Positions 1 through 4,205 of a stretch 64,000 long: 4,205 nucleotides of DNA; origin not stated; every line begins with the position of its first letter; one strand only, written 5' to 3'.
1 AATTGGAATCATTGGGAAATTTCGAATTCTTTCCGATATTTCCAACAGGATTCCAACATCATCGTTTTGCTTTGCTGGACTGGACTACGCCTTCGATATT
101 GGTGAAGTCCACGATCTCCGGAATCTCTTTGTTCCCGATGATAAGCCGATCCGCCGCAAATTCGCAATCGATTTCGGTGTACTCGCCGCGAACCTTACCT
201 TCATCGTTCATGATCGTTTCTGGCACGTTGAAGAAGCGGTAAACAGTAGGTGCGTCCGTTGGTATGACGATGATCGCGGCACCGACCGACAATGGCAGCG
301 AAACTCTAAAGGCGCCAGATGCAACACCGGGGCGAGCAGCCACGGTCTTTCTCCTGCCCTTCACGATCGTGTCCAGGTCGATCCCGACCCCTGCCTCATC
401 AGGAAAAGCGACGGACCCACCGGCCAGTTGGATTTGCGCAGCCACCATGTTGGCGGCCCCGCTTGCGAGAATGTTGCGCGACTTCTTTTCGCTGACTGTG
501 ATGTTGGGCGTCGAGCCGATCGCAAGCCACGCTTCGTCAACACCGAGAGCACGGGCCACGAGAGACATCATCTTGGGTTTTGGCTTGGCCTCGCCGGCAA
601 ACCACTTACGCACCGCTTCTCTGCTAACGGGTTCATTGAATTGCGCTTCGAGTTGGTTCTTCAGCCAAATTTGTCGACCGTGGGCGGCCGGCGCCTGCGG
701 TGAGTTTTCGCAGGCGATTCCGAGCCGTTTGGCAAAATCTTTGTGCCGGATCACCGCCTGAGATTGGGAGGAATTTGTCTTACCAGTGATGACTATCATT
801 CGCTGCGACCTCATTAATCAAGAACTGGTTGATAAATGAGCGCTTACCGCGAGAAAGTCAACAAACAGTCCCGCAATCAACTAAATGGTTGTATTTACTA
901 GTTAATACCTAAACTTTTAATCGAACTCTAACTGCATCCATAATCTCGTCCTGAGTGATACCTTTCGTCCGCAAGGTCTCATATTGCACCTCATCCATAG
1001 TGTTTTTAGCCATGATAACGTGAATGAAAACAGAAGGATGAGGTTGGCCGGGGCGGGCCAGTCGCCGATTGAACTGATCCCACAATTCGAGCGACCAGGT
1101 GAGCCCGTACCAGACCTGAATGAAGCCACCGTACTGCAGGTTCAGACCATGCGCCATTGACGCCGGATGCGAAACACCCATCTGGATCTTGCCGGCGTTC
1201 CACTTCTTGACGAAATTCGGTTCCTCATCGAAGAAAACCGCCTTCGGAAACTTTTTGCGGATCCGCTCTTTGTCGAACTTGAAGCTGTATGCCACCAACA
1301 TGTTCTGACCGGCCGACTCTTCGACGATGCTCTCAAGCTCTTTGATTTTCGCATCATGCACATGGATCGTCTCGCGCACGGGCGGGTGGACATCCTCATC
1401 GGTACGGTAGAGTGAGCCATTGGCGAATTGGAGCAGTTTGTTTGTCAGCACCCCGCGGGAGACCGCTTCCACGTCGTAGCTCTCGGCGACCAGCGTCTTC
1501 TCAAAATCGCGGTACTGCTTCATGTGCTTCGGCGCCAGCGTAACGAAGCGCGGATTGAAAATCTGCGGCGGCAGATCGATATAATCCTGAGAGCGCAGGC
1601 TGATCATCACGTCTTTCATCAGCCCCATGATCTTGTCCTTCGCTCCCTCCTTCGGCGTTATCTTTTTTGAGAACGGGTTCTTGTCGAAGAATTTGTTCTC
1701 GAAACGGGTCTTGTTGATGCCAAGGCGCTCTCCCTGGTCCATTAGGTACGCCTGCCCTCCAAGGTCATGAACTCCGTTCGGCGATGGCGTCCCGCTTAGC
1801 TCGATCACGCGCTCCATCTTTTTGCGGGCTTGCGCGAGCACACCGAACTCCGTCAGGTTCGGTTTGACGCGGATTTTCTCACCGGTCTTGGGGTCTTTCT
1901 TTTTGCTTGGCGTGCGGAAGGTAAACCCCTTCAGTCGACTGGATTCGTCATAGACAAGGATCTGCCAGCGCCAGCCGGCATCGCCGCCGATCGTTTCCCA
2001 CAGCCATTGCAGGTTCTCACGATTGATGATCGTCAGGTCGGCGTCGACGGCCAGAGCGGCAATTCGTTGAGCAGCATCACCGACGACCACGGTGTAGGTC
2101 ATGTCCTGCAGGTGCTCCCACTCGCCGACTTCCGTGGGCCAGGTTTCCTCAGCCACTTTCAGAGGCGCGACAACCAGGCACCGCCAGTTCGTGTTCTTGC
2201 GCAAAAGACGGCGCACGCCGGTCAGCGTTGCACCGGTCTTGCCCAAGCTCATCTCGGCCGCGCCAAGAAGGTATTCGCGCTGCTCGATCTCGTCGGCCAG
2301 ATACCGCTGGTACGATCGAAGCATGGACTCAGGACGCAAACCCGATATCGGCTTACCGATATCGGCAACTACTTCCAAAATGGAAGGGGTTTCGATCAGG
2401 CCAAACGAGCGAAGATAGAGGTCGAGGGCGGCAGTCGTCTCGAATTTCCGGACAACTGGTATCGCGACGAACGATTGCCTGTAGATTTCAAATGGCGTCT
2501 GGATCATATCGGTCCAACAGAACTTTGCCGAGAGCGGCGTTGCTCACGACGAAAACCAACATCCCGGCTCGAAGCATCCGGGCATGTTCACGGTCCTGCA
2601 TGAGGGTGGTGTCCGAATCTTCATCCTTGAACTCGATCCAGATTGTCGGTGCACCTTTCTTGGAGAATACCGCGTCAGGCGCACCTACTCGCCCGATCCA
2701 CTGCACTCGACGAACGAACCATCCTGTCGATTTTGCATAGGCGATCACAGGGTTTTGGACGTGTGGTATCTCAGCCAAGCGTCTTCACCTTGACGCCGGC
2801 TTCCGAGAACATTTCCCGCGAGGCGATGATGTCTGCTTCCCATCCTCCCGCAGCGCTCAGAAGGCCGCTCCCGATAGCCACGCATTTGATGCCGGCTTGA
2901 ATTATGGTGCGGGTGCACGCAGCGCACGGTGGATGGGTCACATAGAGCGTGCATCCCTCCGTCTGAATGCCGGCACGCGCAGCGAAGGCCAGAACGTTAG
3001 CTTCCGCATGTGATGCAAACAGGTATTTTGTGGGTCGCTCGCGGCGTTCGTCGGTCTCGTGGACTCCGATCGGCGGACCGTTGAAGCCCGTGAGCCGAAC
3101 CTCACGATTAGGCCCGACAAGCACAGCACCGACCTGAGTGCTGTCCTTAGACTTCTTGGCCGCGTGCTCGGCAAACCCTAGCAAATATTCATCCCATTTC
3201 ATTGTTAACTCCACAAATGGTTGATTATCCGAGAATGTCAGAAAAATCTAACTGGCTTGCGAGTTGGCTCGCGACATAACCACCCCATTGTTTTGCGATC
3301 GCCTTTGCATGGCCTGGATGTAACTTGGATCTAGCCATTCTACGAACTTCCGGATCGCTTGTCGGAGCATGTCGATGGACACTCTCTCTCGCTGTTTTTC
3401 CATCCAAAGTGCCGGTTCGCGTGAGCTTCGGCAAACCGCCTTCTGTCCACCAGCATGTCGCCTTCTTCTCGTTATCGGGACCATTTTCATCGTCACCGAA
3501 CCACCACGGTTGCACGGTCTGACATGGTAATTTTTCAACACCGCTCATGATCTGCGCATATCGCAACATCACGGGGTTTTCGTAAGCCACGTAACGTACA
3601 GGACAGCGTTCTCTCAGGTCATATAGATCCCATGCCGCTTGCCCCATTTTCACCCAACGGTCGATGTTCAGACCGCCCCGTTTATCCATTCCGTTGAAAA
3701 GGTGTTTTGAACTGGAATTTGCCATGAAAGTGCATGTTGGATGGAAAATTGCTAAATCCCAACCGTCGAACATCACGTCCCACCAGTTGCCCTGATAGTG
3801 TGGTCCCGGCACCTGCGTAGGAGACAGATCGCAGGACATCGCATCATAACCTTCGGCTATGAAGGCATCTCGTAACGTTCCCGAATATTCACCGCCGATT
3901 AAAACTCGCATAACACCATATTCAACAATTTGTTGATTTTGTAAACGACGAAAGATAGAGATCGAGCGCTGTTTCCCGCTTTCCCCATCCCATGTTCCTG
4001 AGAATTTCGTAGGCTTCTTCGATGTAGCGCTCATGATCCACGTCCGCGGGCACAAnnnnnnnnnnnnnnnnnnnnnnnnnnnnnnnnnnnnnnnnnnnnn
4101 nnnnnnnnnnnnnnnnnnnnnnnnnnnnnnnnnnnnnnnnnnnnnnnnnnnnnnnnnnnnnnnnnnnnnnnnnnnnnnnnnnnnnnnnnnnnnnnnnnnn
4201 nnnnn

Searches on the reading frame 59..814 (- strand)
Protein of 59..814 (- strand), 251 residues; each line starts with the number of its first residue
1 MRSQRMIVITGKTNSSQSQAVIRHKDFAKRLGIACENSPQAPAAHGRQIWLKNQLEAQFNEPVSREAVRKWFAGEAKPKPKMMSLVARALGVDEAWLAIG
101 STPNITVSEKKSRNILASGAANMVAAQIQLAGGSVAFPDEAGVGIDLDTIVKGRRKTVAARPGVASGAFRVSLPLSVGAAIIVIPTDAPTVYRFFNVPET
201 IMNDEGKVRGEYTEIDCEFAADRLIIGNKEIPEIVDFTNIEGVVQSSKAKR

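Call 12: search_protein_families(library=phrogs, proteins=[window:59-814:-], max_evalue=0.001)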
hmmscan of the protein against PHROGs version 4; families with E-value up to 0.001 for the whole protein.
window:59-814:- (251 aa): 3 families
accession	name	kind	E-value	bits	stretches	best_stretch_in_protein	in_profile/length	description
phrog_2967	-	transcription regulation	8.4e-14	52.6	1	23-140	7-106/225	transcriptional regulator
phrog_4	-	transcription regulation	2.5e-06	27.7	1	63-126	158-205/400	transcriptional repressor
phrog_2328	-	transcription regulation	0.00013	22.7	0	63-103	40-80/128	transcriptional repressor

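Call 27: find_encoding_contigs(protein=window:59-814:-, flank=10000, max_places=4)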
Protein window:59-814:- (251 aa): no gene with exactly this product is on record in the collection.

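Call 39: search_protein_families(library=pfam, proteins=[window:59-814:-], max_evalue=0.01)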
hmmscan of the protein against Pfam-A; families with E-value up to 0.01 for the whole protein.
window:59-814:- (251 aa): 1 family
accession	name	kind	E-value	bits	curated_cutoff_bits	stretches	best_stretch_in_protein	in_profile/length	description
PF01381.28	HTH_3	-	7.7e-07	29.5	23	1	63-97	21-55/55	Helix-turn-helix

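Call 68: search_protein_families(library=padloc, proteins=[window:59-814:-], max_evalue=0.001)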
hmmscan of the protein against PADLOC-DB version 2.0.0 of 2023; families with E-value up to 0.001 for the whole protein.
window:59-814:- (251 aa): 0 families

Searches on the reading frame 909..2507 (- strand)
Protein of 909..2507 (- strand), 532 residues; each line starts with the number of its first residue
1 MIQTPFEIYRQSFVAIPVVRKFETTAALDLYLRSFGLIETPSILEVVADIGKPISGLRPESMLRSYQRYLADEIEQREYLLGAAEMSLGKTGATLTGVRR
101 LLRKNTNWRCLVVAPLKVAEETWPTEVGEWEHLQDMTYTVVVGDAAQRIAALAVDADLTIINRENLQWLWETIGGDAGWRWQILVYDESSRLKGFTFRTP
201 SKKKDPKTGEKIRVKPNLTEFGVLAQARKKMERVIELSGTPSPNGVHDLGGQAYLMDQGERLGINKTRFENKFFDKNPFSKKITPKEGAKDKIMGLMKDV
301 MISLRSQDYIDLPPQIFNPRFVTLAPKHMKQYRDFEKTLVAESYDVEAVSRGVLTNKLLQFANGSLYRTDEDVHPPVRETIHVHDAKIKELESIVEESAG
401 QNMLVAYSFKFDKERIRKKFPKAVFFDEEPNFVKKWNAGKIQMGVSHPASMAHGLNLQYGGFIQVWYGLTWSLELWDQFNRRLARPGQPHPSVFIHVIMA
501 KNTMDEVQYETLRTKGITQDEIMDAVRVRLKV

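Call 12: search_protein_families(library=phrogs, proteins=[window:909-2507:-], max_evalue=0.001)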
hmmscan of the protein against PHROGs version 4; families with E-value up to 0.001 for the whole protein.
window:909-2507:- (532 aa): 2 families
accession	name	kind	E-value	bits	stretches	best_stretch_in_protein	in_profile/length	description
phrog_62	-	DNA, RNA and nucleotide metabolism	1.2e-124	418.5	1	55-530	689-1140/1881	DNA helicase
phrog_11354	-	unknown function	8.7e-35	119.9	1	432-531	15-113/116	-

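Call 94: find_encoding_contigs(protein=window:909-2507:-, flank=10000, max_places=2)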
Protein window:909-2507:- (532 aa): 8 contigs read that carry it; 2 places shown.
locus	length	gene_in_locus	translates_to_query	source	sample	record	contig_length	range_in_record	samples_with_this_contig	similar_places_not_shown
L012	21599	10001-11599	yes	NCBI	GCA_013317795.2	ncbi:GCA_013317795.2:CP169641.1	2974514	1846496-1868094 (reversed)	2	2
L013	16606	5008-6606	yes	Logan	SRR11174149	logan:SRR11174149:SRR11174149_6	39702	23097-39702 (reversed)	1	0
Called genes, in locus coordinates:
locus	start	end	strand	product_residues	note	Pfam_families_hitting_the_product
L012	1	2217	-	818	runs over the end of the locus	PF09250:Prim-Pol, PF08707:PriCT_2, PF19263:DUF5906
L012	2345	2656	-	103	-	-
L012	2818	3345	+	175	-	-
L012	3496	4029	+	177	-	PF07463:NUMOD4, PF13392:HNH_3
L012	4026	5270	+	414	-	PF10926:DUF2800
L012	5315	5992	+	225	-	PF10991:Enc34_ssDNA-bd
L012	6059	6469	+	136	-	-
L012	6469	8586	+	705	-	-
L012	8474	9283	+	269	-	-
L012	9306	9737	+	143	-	PF00383:dCMP_cyt_deam_1, PF14437:MafB19-deam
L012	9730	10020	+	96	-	-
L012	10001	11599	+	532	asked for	PF00176:SNF2-rel_dom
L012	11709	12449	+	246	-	PF01381:HTH_3 (weak)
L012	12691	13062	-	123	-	-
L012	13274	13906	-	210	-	PF13505:OMP_b-brl, PF02530:Porin_2 (faint)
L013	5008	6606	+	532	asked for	PF00176:SNF2-rel_dom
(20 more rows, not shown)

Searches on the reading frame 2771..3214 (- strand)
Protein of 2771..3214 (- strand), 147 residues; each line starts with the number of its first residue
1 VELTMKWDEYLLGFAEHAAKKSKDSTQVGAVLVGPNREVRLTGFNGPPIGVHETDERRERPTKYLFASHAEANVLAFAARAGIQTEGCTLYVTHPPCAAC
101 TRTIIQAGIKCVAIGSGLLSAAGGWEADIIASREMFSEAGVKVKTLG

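Call 12: search_protein_families(library=phrogs, proteins=[window:2771-3214:-], max_evalue=0.001)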
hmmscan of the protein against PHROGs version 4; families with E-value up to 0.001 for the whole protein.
window:2771-3214:- (147 aa): 6 families
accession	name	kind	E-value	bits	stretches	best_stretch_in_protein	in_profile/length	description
phrog_174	-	DNA, RNA and nucleotide metabolism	9.4e-42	145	1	1-143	110-244/384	dCMP deaminase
phrog_2369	-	DNA, RNA and nucleotide metabolism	6.2e-20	73.1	1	6-117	4-126/195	dCMP deaminase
phrog_18355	-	DNA, RNA and nucleotide metabolism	1.4e-08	35.6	1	68-112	3-45/52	deoxycytidinylate deaminase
phrog_9198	-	unknown function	7.9e-08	32.4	1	63-113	381-432/531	-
phrog_20806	-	DNA, RNA and nucleotide metabolism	2.8e-07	31.8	1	66-130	15-76/97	deoxycytidinylate deaminase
phrog_20648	-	DNA, RNA and nucleotide metabolism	3.7e-06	27.4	1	26-112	26-115/311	dCMP deaminase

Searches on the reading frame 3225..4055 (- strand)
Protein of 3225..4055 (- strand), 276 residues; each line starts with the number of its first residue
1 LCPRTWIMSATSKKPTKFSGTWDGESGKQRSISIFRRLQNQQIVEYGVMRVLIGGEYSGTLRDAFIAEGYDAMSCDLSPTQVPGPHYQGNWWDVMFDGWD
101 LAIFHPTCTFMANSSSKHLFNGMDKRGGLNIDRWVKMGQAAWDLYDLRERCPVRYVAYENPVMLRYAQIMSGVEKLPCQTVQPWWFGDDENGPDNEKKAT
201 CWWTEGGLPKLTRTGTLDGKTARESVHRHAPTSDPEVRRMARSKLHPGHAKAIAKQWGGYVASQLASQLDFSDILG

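Call 12: search_protein_families(library=phrogs, proteins=[window:3225-4055:-], max_evalue=0.001)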
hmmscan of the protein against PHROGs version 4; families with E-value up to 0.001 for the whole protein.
window:3225-4055:- (276 aa): 2 families
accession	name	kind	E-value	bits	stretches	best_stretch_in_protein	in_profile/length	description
phrog_757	-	other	1.2e-39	136.9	1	46-268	12-229/247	DNA methyltransferase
phrog_27471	-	unknown function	4.7e-13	50.2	1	151-258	3-93/93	-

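Call 39: search_protein_families(library=pfam, proteins=[window:3225-4055:-], max_evalue=0.01)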
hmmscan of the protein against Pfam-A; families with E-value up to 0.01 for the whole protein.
window:3225-4055:- (276 aa): 0 families
